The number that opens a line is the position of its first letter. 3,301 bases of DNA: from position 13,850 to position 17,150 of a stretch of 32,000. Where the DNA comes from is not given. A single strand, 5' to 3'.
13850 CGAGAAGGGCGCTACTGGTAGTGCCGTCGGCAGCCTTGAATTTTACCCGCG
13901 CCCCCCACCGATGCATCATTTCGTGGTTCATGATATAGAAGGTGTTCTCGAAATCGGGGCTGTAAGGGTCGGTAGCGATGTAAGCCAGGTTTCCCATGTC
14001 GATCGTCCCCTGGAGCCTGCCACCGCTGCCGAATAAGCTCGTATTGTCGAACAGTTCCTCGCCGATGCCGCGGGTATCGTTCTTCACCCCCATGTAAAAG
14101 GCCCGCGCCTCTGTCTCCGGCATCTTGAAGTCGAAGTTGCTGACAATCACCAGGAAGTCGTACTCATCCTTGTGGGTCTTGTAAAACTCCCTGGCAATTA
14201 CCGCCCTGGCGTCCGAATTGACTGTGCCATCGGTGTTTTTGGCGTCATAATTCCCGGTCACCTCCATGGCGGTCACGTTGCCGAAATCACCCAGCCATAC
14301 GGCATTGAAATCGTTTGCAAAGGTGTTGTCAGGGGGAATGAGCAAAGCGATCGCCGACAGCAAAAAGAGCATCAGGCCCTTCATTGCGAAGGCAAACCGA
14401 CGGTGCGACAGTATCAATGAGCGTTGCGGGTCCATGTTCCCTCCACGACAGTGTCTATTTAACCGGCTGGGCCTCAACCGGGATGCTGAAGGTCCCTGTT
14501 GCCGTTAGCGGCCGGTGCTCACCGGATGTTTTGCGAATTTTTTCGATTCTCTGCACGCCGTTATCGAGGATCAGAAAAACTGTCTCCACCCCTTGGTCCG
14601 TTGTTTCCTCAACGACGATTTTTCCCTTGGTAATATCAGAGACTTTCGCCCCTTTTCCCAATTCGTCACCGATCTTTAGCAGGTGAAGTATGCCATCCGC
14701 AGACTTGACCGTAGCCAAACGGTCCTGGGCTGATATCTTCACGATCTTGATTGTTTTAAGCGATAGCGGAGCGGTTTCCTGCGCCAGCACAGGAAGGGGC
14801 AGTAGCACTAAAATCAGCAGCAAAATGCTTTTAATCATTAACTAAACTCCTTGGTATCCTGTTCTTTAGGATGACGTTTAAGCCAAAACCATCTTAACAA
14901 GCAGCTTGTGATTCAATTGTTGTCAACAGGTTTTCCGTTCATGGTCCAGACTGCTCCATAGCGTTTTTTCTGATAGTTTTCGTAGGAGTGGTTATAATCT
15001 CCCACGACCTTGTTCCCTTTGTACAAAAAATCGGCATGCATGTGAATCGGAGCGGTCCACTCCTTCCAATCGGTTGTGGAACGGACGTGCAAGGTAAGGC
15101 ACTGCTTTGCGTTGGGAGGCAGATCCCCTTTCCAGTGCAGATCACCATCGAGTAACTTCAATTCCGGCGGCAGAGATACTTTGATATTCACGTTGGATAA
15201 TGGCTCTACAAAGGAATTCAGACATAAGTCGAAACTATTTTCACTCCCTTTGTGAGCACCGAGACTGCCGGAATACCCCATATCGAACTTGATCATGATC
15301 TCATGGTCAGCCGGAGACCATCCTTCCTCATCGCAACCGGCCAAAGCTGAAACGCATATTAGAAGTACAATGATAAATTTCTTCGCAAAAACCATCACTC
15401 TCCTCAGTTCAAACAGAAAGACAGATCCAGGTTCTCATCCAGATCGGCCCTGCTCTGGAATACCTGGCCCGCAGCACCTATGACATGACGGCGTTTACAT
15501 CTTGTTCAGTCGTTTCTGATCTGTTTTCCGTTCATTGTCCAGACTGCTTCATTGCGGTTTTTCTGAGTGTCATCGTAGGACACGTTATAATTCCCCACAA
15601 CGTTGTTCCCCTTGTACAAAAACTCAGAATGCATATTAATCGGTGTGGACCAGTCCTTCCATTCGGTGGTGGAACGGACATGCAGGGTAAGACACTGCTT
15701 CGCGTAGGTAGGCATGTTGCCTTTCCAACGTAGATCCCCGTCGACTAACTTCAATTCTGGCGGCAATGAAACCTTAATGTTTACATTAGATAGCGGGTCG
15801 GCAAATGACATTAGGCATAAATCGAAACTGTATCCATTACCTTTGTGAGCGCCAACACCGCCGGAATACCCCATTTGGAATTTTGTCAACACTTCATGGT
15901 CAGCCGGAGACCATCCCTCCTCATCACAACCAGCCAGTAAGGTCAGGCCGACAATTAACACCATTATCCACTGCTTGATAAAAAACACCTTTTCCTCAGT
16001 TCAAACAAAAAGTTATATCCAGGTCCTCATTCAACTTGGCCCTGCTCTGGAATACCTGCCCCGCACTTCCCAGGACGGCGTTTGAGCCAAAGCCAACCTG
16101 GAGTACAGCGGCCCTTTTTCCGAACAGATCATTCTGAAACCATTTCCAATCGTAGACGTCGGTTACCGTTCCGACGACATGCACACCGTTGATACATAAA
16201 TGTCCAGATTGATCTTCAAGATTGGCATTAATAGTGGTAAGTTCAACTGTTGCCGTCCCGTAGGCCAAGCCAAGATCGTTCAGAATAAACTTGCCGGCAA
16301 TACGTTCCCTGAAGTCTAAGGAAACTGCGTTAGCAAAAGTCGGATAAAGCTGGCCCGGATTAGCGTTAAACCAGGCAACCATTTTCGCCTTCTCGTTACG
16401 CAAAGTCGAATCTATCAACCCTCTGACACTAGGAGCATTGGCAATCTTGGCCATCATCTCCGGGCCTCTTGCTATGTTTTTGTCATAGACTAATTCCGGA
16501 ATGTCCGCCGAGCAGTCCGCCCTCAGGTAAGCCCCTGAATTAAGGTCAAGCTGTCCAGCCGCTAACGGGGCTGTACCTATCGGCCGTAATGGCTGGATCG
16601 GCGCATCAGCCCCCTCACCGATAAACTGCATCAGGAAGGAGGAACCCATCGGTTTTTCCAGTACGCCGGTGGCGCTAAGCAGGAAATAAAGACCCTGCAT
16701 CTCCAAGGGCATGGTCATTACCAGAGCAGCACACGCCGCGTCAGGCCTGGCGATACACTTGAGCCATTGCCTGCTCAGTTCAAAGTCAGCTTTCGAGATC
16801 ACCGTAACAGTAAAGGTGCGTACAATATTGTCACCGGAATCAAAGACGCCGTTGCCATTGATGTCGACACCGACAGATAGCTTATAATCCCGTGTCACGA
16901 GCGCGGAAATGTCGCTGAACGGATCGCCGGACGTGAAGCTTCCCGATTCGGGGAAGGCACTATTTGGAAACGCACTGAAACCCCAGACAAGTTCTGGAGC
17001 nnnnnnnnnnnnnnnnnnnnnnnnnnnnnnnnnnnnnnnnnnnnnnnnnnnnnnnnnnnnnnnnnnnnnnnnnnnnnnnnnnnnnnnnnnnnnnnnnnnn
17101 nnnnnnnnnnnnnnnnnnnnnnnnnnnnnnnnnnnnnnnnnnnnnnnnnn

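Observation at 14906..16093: A 594-bp tandem duplication carries a lipoprotein gene together with the 3' tip of the giant TGase gene, leaving an orphan C-terminal relic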

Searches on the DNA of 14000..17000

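Call 79: search_rna_families(source=window, start=14000, end=17000, threshold=evalue, max_evalue=1)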
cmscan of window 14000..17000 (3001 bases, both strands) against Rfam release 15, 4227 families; matches with E-value up to 1: 0.
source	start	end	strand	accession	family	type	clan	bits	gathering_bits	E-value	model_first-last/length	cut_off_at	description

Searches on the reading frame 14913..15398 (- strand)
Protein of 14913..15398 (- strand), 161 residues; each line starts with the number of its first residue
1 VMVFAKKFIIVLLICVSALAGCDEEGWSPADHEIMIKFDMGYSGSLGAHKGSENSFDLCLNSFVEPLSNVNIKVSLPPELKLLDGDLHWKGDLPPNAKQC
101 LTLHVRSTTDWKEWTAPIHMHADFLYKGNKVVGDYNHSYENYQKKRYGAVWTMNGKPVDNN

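Call 9: search_protein_families(library=pfam, proteins=[window:14913-15398:-], max_evalue=0.01)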
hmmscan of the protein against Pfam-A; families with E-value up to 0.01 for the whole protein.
window:14913-15398:- (161 aa): 0 families

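Call 10: search_protein_families(library=ncbifam, proteins=[window:14913-15398:-], max_evalue=0.01)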
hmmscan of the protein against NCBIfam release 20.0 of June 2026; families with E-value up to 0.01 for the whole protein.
window:14913-15398:- (161 aa): 0 families

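Call 11: find_encoding_contigs(protein=window:14913-15398:-, flank=10000, max_places=6)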
Protein window:14913-15398:- (161 aa): no gene with exactly this product is on record in the collection.
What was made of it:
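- Tried and rejected: The exact look-up of lipoprotein A with the GTG start failed, because the gene is called from the ATG (call 11).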

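Call 21: find_related_loci(query=A2, collection=genome_contigs, flank=10000)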
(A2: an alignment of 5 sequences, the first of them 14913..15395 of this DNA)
Query A2 (160 aa) in genome_contigs; peptide patterns used: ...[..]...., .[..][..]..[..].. (x = any residue, [..] = any of these).
24 stretches matched a pattern; 1 encode a relative of the query (tblastn E <= 1e-3); 1 distinct loci.
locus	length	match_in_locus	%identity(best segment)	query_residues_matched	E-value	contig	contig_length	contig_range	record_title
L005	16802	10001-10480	80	1-160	2e-91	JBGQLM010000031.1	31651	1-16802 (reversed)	MAG: Geobacteraceae bacterium isolate OBJ2_061818_050_38 k141_1350491_length_31651_cov_10.2001, whole genome shotgun seq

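Call 24: find_related_loci(query=A2, collection=metagenome_contigs, flank=10000)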
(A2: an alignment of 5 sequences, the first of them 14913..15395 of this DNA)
Query A2 (160 aa) in metagenome_contigs; peptide patterns used: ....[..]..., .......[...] (x = any residue, [..] = any of these).
141 stretches matched a pattern; 1 encode a relative of the query (tblastn E <= 1e-3); 1 distinct loci.
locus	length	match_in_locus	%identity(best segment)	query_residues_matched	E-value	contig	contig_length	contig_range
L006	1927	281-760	85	1-160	4e-100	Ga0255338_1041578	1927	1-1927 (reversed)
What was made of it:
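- Tried and rejected: The genome and metagenome scans added only L005 and L006 (calls 21, 24).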

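Call 39: search_protein_representatives(alignment_id=A2)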
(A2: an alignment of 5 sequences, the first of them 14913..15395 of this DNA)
Query: 5 sequences, 160 profile positions. Proteins with E-value up to 0.001 (for the whole library): 43; up to 1e-10: 15; up to 1e-30: 3. The best 43 are listed.
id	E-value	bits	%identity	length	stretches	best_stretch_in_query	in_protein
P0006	4.3e-50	185.8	-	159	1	8-160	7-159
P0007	6.9e-42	159.2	-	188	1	8-157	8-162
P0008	2.1e-37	144.6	-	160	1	8-159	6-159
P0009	9.7e-26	106.7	-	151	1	37-151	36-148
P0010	6.1e-22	94.3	-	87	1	72-151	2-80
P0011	1.4e-20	89.9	-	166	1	40-139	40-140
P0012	2.4e-17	79.4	-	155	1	45-141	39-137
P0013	9.6e-17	77.4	-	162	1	36-140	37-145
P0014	1.3e-16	77.0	-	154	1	8-146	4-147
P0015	8.5e-14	67.9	-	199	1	42-132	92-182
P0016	1.4e-13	67.2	-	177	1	5-146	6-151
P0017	1.4e-13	67.1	-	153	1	43-138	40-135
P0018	3.7e-13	65.8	-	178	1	47-140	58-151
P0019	1.2e-11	60.9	-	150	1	45-138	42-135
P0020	4.4e-11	59.1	-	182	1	50-142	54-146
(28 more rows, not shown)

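Call 60: find_encoding_contigs(protein=P0006, flank=10000, max_places=4)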
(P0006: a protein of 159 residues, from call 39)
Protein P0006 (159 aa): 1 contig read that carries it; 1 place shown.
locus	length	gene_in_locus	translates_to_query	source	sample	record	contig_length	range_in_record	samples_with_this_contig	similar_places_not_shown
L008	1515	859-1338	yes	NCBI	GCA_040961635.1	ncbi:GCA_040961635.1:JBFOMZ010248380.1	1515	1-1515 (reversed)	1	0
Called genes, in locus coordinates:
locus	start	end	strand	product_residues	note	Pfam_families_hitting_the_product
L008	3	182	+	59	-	?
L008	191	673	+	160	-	-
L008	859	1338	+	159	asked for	-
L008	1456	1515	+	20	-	?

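Call 61: find_encoding_contigs(protein=P0008, flank=10000, max_places=4)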
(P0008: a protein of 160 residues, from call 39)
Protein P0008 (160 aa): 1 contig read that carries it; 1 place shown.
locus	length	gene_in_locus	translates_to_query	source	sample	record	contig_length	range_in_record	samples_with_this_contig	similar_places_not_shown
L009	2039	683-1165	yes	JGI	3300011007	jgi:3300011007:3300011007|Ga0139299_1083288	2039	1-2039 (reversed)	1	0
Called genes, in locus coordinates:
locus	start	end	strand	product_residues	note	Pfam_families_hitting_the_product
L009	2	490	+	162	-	?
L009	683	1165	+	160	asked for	-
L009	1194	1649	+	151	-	-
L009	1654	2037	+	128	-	?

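Call 62: find_encoding_contigs(protein=P0007, flank=10000, max_places=4)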
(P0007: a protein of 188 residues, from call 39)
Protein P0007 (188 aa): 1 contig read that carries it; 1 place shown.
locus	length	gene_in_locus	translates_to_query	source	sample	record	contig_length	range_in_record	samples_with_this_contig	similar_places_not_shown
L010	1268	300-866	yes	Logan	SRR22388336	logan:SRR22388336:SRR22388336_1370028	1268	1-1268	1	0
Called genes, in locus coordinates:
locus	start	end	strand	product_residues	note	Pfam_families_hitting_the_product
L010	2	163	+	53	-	?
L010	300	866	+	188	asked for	-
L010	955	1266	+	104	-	?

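Call 69: find_encoding_contigs(protein=P0014, flank=10000, max_places=3)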
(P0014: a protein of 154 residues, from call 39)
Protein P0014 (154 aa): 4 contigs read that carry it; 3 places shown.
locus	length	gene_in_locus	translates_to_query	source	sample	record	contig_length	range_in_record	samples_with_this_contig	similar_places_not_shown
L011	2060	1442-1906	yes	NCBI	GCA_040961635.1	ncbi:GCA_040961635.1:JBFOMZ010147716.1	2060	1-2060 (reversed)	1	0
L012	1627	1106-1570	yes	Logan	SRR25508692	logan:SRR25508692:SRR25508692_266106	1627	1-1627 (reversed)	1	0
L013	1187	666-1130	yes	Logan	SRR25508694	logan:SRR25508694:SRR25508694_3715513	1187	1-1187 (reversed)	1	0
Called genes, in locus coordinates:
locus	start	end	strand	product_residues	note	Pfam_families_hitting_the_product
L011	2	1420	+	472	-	?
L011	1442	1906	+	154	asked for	-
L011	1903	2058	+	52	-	?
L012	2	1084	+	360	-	?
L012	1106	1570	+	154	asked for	-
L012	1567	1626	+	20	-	?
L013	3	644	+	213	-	?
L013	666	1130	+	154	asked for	-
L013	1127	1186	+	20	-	?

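Call 70: find_encoding_contigs(protein=P0011, flank=10000, max_places=3)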
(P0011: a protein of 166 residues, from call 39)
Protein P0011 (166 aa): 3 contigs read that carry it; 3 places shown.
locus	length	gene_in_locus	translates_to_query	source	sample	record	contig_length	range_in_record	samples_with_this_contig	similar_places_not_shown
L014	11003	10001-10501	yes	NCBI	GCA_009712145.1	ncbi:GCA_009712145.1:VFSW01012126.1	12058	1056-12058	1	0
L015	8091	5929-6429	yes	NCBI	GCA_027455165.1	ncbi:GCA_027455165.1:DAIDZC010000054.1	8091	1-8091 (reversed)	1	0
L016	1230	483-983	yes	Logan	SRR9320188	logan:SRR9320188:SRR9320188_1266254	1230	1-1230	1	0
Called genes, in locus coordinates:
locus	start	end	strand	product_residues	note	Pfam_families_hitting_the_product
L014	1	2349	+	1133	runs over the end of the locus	?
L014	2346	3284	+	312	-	PF13623:SurA_N_2, PF13624:SurA_N_3, PF13145:Rotamase_2, PF00639:Rotamase, PF13616:Rotamase_3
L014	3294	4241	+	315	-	PF13623:SurA_N_2 (weak), PF13624:SurA_N_3, PF09312:SurA_N, PF13145:Rotamase_2, PF13616:Rotamase_3, PF00639:Rotamase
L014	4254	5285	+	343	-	PF04166:PdxA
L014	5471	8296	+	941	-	PF02463:SMC_N (faint), PF13191:AAA_16 (faint), PF13304:AAA_21 (faint), PF13555:AAA_29 (faint), PF20703:nSTAND1 (faint), PF17760:UvrA_inter, PF17755:UvrA_DNA-bind, PF00005:ABC_tran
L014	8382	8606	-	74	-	-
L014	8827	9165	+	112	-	PF00543:P-II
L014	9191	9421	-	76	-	-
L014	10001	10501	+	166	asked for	-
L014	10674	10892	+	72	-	PF13560:HTH_31 (weak), PF01381:HTH_3 (weak)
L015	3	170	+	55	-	?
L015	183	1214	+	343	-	PF04166:PdxA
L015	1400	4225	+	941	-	PF02463:SMC_N (faint), PF13191:AAA_16 (faint), PF13304:AAA_21 (faint), PF13555:AAA_29 (faint), PF20703:nSTAND1 (faint), PF17760:UvrA_inter, PF17755:UvrA_DNA-bind, PF00005:ABC_tran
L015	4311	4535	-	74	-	-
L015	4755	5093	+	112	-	PF00543:P-II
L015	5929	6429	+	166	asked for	-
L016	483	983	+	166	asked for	-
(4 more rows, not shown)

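Call 83: find_encoding_contigs(protein=P0016, flank=10000, max_places=4)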
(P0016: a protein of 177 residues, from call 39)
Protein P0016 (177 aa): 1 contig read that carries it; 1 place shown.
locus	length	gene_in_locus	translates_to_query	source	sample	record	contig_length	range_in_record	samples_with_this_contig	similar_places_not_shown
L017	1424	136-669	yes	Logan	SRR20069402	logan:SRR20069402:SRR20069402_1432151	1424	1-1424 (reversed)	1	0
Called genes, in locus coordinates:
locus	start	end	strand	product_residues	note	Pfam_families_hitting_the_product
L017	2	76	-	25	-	?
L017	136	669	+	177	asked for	-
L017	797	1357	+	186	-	PF23914:TPR_CcmH_CycH, PF12895:ANAPC3, PF00515:TPR_1 (weak), PF07719:TPR_2 (weak), PF13432:TPR_16, PF13414:TPR_11, PF14559:TPR_19, PF13432:TPR_16, +8 more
